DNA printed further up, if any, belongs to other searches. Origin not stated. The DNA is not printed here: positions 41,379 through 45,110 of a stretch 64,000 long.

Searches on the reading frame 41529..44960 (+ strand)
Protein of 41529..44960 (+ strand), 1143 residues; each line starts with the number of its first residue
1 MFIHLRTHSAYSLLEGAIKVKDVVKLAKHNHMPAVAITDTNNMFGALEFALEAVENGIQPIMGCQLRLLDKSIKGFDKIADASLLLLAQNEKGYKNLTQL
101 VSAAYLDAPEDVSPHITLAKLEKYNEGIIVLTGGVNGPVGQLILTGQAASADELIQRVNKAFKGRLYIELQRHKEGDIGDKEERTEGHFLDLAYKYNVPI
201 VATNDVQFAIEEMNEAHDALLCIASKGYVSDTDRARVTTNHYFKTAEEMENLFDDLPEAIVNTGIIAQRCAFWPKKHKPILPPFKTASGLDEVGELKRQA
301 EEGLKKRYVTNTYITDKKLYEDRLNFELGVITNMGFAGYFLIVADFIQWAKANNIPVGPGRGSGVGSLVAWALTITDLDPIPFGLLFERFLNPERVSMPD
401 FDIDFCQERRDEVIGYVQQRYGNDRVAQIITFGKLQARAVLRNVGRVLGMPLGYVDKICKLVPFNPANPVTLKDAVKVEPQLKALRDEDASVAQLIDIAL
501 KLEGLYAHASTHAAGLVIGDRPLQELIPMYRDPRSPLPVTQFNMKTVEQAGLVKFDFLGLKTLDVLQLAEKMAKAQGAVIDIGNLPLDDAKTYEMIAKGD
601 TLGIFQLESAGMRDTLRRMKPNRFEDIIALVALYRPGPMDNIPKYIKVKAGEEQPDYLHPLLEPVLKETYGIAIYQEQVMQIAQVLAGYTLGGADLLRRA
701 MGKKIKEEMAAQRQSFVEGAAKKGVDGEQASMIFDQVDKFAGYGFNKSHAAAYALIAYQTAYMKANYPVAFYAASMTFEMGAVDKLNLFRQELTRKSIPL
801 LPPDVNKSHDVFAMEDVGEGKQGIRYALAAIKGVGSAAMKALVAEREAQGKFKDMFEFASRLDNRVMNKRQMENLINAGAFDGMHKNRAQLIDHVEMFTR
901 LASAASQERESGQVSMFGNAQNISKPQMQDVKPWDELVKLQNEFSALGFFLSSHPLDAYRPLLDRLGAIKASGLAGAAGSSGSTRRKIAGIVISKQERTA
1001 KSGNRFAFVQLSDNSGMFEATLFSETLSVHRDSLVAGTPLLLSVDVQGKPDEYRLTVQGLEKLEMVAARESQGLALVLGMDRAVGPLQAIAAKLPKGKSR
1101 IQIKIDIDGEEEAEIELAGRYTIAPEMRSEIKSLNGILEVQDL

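Call 15: search_protein_families(library=pfam, proteins=[window:41529-44960:+], max_evalue=0.00001)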
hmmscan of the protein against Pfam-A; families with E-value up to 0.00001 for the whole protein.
window:41529-44960:+ (1143 aa): 5 families
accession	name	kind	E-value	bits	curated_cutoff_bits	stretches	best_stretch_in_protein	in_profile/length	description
PF07733.18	DNA_pol3_alpha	-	5.7e-98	328.1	23.9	1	295-559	2-260/260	Bacterial DNA polymerase III alpha NTPase domain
PF17657.6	DNA_pol3_finger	-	4.2e-66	221.8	22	1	562-724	1-166/166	Bacterial DNA polymerase III alpha subunit finger domain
PF02811.25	PHP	-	4.1e-46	157.7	26.4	1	4-173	1-164/164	PHP domain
PF14579.12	HHH_6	-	1.6e-29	102.4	25.6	1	798-891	2-90/90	Helix-hairpin-helix motif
PF01336.31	tRNA_anti-codon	-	1.5e-07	31.7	27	1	987-1063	2-75/75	OB-fold nucleic acid binding domain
